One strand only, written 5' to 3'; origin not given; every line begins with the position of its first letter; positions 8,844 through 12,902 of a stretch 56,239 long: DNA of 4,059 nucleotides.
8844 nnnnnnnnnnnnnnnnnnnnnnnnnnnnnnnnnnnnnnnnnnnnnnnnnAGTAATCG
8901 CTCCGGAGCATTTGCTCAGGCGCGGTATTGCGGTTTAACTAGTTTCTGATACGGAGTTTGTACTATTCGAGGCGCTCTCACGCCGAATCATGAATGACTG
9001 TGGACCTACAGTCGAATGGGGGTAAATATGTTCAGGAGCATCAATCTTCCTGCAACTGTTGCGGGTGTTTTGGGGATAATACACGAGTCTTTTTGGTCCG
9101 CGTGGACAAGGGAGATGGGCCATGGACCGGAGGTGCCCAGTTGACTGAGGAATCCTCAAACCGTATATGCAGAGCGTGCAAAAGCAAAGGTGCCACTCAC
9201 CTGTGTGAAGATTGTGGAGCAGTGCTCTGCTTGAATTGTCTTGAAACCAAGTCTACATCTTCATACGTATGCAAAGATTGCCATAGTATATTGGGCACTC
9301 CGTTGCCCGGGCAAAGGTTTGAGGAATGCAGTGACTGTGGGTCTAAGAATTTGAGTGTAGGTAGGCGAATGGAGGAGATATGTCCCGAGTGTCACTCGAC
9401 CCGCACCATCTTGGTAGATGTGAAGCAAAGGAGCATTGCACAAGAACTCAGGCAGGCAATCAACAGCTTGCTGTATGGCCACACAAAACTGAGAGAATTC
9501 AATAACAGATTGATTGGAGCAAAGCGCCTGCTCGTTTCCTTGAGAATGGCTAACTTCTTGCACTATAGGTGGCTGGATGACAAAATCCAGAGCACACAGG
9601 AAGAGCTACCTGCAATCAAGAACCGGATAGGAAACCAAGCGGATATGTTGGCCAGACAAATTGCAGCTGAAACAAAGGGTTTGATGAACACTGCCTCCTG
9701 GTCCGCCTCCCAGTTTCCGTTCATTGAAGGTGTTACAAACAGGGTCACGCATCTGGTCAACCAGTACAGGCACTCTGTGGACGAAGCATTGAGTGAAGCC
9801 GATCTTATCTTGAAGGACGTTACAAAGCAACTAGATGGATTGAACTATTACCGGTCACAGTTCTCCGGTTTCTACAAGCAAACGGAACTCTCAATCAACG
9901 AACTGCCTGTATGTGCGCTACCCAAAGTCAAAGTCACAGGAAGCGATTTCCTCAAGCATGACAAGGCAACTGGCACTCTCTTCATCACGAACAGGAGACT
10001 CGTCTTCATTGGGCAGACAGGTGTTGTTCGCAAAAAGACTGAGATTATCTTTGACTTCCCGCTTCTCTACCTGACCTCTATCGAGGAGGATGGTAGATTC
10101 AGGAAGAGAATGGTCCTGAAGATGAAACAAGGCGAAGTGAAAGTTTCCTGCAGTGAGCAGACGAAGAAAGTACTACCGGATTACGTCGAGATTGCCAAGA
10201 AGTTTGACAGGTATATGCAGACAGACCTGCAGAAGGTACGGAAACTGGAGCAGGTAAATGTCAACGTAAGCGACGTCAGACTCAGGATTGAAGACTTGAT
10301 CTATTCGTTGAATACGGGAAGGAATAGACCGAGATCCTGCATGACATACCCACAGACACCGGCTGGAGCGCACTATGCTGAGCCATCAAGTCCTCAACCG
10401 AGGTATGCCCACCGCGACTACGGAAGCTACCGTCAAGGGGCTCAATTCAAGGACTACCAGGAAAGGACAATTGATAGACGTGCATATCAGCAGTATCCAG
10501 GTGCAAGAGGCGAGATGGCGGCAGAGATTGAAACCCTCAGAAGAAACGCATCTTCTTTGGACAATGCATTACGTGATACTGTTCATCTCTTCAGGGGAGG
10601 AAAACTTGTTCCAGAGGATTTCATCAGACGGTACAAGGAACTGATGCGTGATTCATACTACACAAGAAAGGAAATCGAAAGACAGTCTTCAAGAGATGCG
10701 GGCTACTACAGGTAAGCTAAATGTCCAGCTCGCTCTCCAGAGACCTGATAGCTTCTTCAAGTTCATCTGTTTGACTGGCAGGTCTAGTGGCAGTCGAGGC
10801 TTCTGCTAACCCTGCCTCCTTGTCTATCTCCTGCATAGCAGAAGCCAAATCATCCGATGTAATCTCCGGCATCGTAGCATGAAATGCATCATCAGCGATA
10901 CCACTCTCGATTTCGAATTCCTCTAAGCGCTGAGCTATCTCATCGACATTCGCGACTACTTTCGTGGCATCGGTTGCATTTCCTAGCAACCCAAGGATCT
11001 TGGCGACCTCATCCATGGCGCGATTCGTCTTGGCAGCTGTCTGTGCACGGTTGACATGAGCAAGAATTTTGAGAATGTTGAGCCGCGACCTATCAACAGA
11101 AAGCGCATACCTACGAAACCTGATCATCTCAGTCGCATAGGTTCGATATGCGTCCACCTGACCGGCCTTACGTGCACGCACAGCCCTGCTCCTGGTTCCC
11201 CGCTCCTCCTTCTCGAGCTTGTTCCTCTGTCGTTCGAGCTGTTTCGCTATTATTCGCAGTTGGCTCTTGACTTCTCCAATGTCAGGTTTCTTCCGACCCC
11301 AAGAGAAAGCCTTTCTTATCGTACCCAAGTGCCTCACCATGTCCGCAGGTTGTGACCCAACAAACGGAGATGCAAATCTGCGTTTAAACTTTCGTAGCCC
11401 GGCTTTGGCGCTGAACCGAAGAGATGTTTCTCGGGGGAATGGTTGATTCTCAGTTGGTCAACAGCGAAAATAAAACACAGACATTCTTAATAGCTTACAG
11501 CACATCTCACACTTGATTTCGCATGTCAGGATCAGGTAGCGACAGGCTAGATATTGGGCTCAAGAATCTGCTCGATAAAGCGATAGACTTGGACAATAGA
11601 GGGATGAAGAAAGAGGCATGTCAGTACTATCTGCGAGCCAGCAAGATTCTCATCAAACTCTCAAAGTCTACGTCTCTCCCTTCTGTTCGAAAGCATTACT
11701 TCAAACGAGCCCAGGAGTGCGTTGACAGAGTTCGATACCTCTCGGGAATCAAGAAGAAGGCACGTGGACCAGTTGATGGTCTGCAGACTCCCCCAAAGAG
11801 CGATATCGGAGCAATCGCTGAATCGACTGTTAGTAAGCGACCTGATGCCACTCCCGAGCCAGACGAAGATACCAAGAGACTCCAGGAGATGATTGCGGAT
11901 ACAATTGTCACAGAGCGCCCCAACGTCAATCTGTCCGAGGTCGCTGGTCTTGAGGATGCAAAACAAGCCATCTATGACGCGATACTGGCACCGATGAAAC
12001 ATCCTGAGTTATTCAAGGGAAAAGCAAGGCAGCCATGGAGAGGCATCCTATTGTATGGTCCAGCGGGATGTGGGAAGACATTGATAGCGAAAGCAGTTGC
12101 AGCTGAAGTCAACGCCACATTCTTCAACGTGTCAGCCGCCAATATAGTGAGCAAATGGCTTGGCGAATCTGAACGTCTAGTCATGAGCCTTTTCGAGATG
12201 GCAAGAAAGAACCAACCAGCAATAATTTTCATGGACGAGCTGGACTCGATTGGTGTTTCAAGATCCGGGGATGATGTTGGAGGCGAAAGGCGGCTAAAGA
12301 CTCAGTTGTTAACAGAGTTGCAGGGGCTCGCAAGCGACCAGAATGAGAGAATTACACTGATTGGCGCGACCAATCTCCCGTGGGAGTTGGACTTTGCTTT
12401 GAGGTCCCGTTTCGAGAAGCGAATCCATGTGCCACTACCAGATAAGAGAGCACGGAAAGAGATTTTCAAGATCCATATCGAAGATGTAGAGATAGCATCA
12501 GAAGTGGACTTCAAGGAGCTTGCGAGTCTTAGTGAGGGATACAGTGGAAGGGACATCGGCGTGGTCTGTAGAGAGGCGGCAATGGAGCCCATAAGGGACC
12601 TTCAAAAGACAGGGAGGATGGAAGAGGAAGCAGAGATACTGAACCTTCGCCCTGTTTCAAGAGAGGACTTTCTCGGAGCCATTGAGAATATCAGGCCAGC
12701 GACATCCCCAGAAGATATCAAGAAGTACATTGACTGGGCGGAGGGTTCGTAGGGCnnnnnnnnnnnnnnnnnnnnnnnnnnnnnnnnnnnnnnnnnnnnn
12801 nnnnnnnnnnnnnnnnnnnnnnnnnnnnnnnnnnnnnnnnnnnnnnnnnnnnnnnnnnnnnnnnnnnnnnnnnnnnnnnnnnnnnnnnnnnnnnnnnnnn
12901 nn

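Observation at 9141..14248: Candidate ubiquitin-independent ESCRT system with re-assorted ESCRT-I/II modules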

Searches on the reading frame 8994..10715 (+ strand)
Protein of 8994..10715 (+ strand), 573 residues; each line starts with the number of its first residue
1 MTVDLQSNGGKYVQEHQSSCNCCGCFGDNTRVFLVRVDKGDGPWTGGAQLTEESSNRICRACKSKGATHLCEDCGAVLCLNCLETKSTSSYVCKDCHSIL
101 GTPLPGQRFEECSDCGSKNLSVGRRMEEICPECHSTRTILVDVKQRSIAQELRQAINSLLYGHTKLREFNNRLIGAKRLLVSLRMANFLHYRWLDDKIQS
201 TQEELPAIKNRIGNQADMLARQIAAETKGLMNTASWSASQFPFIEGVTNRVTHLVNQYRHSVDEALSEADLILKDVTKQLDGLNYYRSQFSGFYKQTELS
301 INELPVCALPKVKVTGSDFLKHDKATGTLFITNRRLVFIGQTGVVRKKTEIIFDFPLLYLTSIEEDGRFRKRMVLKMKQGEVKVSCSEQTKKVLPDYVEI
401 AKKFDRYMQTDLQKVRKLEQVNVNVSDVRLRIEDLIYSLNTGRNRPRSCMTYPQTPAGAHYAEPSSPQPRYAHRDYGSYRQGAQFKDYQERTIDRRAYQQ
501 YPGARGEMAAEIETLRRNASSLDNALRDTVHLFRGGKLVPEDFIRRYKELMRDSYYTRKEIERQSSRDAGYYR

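Call 3: search_protein_families(library=pfam, proteins=[window:8994-10715:+], max_evalue=1)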
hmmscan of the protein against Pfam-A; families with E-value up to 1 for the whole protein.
window:8994-10715:+ (573 aa): 6 families
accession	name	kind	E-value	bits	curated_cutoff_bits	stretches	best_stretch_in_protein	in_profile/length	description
PF00643.29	zf-B_box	-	0.0016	19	24.1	1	55-84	2-31/42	B-box zinc finger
PF14470.12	bPH_3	-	0.035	15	23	1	323-385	19-79/95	Bacterial PH domain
PF15233.11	SYCE1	-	0.082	13.4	27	0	242-296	5-58/152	Synaptonemal complex central element protein 1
PF20609.3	pAdhesive_17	-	0.13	12.1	27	1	225-287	70-136/289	Putative adhesive domain (group 17)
PF01003.24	Flavi_capsid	-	0.14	12.3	27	1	145-222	17-92/117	Flavivirus capsid protein C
PF08271.17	Zn_Ribbon_TF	-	0.46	10.5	29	1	129-143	2-15/43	TFIIB zinc-binding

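Call 4: search_protein_families(library=ncbifam, proteins=[window:8994-10715:+], max_evalue=1)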
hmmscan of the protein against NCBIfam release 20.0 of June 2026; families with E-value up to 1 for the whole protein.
window:8994-10715:+ (573 aa): 1 family
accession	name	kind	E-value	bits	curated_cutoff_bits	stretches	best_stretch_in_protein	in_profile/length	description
NF011302.0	PRK14714.1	equivalog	0.11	10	1791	1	52-161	676-771/1350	DNA-directed DNA polymerase II large subunit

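Call 14: find_related_loci(query=window:8994-10715:+, collection=genome_contigs, flank=8000)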
Query window:8994-10715:+ (573 aa) in genome_contigs; peptide patterns used: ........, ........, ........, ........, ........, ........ (x = any residue, [..] = any of these).
48 stretches matched a pattern; 9 encode a relative of the query (tblastn E <= 1e-3); 9 distinct loci.
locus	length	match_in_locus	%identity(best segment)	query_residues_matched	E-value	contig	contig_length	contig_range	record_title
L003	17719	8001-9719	95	1-573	0e+0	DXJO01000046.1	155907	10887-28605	MAG TPA_asm: Candidatus Thorarchaeota archaeon isolate MAG_9 k127_231188, whole genome shotgun sequence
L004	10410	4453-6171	93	1-573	0e+0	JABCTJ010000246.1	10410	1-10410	MAG: Candidatus Thorarchaeota archaeon isolate HM4_FB6 k127_45964, whole genome shotgun sequence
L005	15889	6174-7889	91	1-572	0e+0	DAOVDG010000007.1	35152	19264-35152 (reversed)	MAG TPA_asm: Candidatus Thorarchaeota archaeon isolate CSMAG_1051 CSMAG_1051_k141_1555607_length_35152_cov_75.9507, whol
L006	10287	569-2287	85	1-573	0e+0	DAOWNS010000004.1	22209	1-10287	MAG TPA_asm: Candidatus Thorarchaeota archaeon isolate CSMAG_3034 CSMAG_3034_k141_2692801_length_22209_cov_23.1230, whol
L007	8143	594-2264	88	17-573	0e+0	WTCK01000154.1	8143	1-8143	MAG: Candidatus Thorarchaeota archaeon isolate GLR93 c_000000263803, whole genome shotgun sequence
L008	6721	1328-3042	92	1-572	0e+0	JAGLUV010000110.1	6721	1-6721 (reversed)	MAG: Candidatus Thorarchaeota archaeon isolate RS_11_42 ZL20.bin.42.fa_110, whole genome shotgun sequence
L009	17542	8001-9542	54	45-562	0e+0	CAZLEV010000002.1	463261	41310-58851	MAG TPA_asm: uncultured archaeon isolate binchicken_co379_69 genome assembly, contig: NODE_6_length_463261_cov_17.154594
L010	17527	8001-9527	54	45-561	0e+0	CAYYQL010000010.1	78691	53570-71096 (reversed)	MAG TPA_asm: uncultured archaeon isolate SRP141376_co1_28 genome assembly, contig: NODE_813_length_78691_cov_100.188654,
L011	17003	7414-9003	53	28-562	0e+0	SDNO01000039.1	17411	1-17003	MAG: Candidatus Thorarchaeota archaeon isolate TEKIR_12S Tekir-sed17-7494, whole genome shotgun sequence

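Call 23: find_homologous_proteins(query=window:8994-10715:+, max_evalue=0.001)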
Query window:8994-10715:+ (573 aa): 161 proteins with E <= 0.001 among 7034 candidates; the best 120 are listed.
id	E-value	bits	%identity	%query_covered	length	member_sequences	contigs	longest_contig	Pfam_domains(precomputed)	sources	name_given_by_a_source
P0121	0.0e+0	1139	92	94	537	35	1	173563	-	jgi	-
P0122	0.0e+0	1134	89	97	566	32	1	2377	PF00643.30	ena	-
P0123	0.0e+0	1117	86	99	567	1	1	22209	PF00643.30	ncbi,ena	-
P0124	3.3e-201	688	58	90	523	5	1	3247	-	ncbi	-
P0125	6.1e-200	683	57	91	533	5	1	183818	-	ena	-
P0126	7.2e-199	680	57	91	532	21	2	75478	-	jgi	jgi:hypothetical protein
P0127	9.5e-199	679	58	91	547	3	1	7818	-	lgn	-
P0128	7.1e-197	673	57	91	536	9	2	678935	-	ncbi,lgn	-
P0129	1.6e-194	665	57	90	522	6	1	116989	-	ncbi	ncbi:MAG: hypothetical protein ACP6KW_01410 [Candidatus Thorarchaeota archaeon]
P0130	1.9e-194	665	57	90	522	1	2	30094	-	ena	-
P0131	2.2e-194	665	57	90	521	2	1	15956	-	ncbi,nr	ncbi:MAG: hypothetical protein P1Q69_04940 [Candidatus Thorarchaeota archaeon]|nr:hypothetical prote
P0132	5.5e-194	664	56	91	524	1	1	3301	-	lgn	-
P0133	2.1e-193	662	57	91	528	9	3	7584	-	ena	-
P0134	2.5e-193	662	56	90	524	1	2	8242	-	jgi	jgi:hypothetical protein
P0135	1.3e-192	659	56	90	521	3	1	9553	-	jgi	-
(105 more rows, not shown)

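Call 48: predict_structure(alignment_id=A2)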
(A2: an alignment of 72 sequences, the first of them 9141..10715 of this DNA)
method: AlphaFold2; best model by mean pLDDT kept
length: 524 residues; sequences in the alignment: 72
mean_pLDDT: 83.5   pTM: 0.62
mean pLDDT of the five models: 83.5, 82.8, 82.2, 81.3, 80.4
residues with pLDDT >= 90: 272; 70-90: 150; 50-70: 58; < 50: 44
segments of 3 or more residues with pLDDT < 50: 1-4, 402-405, 407-432, 449-453, 522-524
pLDDT, mean of each block of 10 residues (from residue 1): 55 79 91 89 91 85 91 89 92 95 97 97 94 79 87 95 97 95 91 96 98 97 96 88 89 85 86 82 92 79 91 82 85 90 88 71 73 91 95 66 46 40 36 57 54 57 91 97 95 96 97 82 48
secondary structure, 60 per line:
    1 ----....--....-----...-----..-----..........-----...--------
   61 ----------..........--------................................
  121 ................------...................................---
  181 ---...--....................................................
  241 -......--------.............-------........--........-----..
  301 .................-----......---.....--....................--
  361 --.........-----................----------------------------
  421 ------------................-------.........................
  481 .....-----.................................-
elements in order: H5-8 H11-14 E20-22 E35-44 E50-52 E71-80 E89-91 H92-136 H143-177 H189-240 H242-247 E256-268 E276-283 E286-293 E299-307 E311-317 E323-328 E332-336 H339-358 H363-371 H377-392 H433-448 H456-485 H491-523

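Call 55: fold_search(model_id=the predicted structure, library=pdb)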
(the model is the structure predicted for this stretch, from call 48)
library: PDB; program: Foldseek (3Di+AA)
matches with E <= 10: 524; with E <= 0.001: 15
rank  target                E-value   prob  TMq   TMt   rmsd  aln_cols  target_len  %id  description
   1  6l30                  9.9e-05  1.00  0.18  0.18  26.8       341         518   10  Crystal structure of the epithelial cell transforming 2 (ECT2) (released 2020-01-01)
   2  1kz7_A                1.2e-04  1.00  0.20  0.28  22.0       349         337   11  Crystal Structure of the DH/PH Fragment of Murine Dbs in Complex with the Placental Isoform of Human Cdc42 (released 2002-03-20)
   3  1kzg_A                1.3e-04  1.00  0.22  0.31  22.6       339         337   10  DbsCdc42(Y889F) (released 2002-03-20)
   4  5yqr                  2.1e-04  1.00  0.18  0.33  19.1       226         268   13  Crystal structure of the PH-like domain of Lam6 (released 2018-01-31)
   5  4gzu_B                2.1e-04  1.00  0.22  0.26  22.0       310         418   12  Crystal structure of the DH-PH-PH domain of FARP2 (released 2013-03-13)
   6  2pz1                  2.2e-04  1.00  0.22  0.27  21.5       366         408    9  Crystal Structure of Auto-inhibited Asef (released 2007-08-21)
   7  2dx1                  2.3e-04  1.00  0.18  0.23  22.4       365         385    8  Crystal structure of RhoGEF protein Asef (released 2007-01-02)
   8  1nty                  2.8e-04  1.00  0.20  0.31  19.1       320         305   11  Crystal structure of the first DH/PH domain of Trio to 1.7 A (released 2004-06-29)
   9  1kz7_C                3.8e-04  1.00  0.19  0.28  22.1       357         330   12  Crystal Structure of the DH/PH Fragment of Murine Dbs in Complex with the Placental Isoform of Human Cdc42 (released 2002-03-20)
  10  2dfk_A                5.1e-04  1.00  0.20  0.27  18.9       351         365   10  Crystal structure of the CDC42-Collybistin II complex (released 2006-05-02)
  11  1kzg_C                5.4e-04  0.99  0.17  0.25  22.0       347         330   12  DbsCdc42(Y889F) (released 2002-03-20)
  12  2dfk_C                5.6e-04  0.99  0.18  0.26  20.1       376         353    9  Crystal structure of the CDC42-Collybistin II complex (released 2006-05-02)
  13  7csr_A                6.5e-04  1.00  0.20  0.24  20.3       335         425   10  Structure of Ephexin4 R676L (released 2021-02-24)
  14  2hth_B                9.7e-04  1.00  0.17  0.58   4.6       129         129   17  Structural basis for ubiquitin recognition by the human EAP45/ESCRT-II GLUE domain (released 2006-10-24)
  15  1rj2_D                9.7e-04  0.99  0.19  0.28  21.4       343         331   10  Crystal structure of the DH/PH fragment of Dbs without bound GTPase (released 2004-06-29)
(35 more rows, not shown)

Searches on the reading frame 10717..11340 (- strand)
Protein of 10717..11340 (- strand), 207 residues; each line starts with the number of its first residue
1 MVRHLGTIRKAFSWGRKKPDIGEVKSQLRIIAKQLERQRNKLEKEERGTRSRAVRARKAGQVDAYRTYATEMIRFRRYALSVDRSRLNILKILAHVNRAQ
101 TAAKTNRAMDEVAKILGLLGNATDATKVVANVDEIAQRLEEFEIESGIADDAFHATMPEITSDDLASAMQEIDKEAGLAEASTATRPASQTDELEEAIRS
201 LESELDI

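Call 3: search_protein_families(library=pfam, proteins=[window:10717-11340:-], max_evalue=1)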
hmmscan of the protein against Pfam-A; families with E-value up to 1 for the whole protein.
window:10717-11340:- (207 aa): 1 family
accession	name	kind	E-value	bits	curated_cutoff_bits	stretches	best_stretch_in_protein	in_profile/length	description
PF03357.26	Snf7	-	4.7e-11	43.1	27.3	1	25-183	3-160/171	Snf7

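Call 4: search_protein_families(library=ncbifam, proteins=[window:10717-11340:-], max_evalue=1)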
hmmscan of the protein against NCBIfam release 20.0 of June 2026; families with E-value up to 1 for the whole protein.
window:10717-11340:- (207 aa): 2 families
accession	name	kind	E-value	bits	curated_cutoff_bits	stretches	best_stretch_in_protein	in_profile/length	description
NF041008.1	cell_div_CdvB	equivalog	0.0029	17.3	370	1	21-176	25-180/260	cell division protein CdvB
TIGR01310.1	uL30_euk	subfamily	0.43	10.1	254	1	33-119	15-101/236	60S ribosomal protein uL30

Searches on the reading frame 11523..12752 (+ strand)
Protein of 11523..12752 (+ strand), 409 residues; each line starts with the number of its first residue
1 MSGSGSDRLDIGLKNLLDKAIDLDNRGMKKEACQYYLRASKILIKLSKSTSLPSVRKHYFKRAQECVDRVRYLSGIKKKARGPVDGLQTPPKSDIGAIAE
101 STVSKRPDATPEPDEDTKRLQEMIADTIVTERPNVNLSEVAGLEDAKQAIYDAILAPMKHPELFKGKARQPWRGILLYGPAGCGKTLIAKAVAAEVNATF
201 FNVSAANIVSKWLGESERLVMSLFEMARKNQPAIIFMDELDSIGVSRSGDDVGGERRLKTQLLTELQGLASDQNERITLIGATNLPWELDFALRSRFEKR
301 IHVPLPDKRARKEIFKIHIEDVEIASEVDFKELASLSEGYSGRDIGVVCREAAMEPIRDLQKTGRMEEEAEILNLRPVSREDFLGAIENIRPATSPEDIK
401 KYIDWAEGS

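Call 3: search_protein_families(library=pfam, proteins=[window:11523-12752:+], max_evalue=1)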
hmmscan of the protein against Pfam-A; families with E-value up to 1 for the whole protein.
window:11523-12752:+ (409 aa): 35 families (the best 25 are shown)
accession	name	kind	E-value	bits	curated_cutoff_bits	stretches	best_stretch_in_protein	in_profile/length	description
PF00004.35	AAA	-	1.7e-39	135.7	21.2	1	175-305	1-131/131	ATPase family associated with various cellular activities (AAA)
PF17862.7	AAA_lid_3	-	2.6e-13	49.7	27.2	1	328-368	2-42/45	AAA+ lid domain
PF09336.16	Vps4_C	-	1.4e-06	28.6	21.3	1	369-407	20-58/61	Vps4 C terminal oligomerisation domain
PF04212.24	MIT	-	1.7e-06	28.5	30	1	15-73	6-64/66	MIT (microtubule interacting and transport) domain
PF07728.20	AAA_5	-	9.4e-06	26.1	22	1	175-297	2-139/139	AAA domain (dynein-related subfamily)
PF05496.18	RuvB_N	-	2.9e-05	24.3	27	1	173-241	34-94/159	Holliday junction DNA helicase RuvB P-loop domain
PF13191.12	AAA_16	-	3.2e-05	24.9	32.6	1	168-199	21-51/167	AAA ATPase domain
PF13173.12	AAA_14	-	0.00049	20.6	27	1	175-273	5-88/129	AAA domain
PF05673.19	DUF815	-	0.00061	19.5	23.8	1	129-240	19-116/249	Protein of unknown function (DUF815)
PF13401.12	AAA_22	-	0.0011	19.8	27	1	175-273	8-82/130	AAA domain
PF06068.19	TIP49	-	0.0014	18.3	23.8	1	172-221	50-101/347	TIP49 P-loop domain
PF02224.24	Cytidylate_kin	-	0.003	17.8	26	1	177-205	3-31/211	Cytidylate kinase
PF07724.20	AAA_2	-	0.0042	17.6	27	1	175-243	6-87/166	AAA domain (Cdc48 subfamily)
PF01637.24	ATPase_2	-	0.0053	17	33.2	1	169-196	17-44/225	ATPase domain predominantly from Archaea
PF00910.28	RNA_helicase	-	0.0078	17.1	21.5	1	175-200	1-26/105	RNA helicase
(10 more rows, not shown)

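Call 4: search_protein_families(library=ncbifam, proteins=[window:11523-12752:+], max_evalue=1)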
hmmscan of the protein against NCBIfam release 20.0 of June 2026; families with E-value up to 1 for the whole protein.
window:11523-12752:+ (409 aa): 51 families (the best 25 are shown)
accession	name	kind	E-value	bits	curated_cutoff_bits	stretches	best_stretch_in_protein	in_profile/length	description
NF041006.2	cell_div_CdvC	equivalog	2.5e-81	273.5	650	1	113-407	78-366/370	cell division protein CdvC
TIGR01243.1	CDC48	subfamily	3.3e-75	253.8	802.65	1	118-406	433-726/733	CDC48 family AAA ATPase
NF003069.1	PRK03992.1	subfamily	3.4e-72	243.7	500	1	123-368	116-364/379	proteasome-activating nucleotidase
TIGR01242.2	TIGR01242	subfamily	6.6e-70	235.9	500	1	122-368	98-347/362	proteasome-activating nucleotidase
NF047748.1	PrtsmActNtasePan1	equivalog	1.8e-56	191.9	750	1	129-368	139-381/405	proteasome-activating nucleotidase Pan1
NF047747.1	PrtsmActNtasePan2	equivalog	4.4e-56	190.8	700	1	128-366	141-382/397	proteasome-activating nucleotidase Pan2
TIGR01241.2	FtsH_fam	equivalog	2.6e-54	185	600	1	127-367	151-393/598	ATP-dependent zinc metalloprotease FtsH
NF008004.0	PRK10733.1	equivalog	7.6e-39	133.2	1008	1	134-363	148-379/644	ATP-dependent zinc metalloprotease FtsH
TIGR03689.1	pup_AAA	equivalog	8.3e-38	130.3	504.75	1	124-321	168-380/512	proteasome ATPase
NF042959.1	IteA_antiphage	equivalog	4.4e-35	121.5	510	1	127-359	81-307/367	anti-phage ATPase IteA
NF003229.0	PRK04195.1-5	equivalog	1.7e-10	40.2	280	1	132-254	12-123/413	replication factor C large subunit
NF003745.1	PRK05342.1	equivalog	1e-06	27.9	359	1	174-247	111-190/418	ATP-dependent Clp protease ATP-binding subunit ClpX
NF003233.0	PRK04195.2-3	equivalog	1e-06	27.9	471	1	167-258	33-120/504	replication factor C large subunit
NF000868.0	PRK00080.1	equivalog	2.8e-06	26.5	282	1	172-242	51-113/330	Holliday junction branch migration DNA helicase RuvB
TIGR00382.1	clpX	equivalog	4.5e-06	25.9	370.75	1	174-245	119-196/414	ATP-dependent protease ATP-binding subunit ClpX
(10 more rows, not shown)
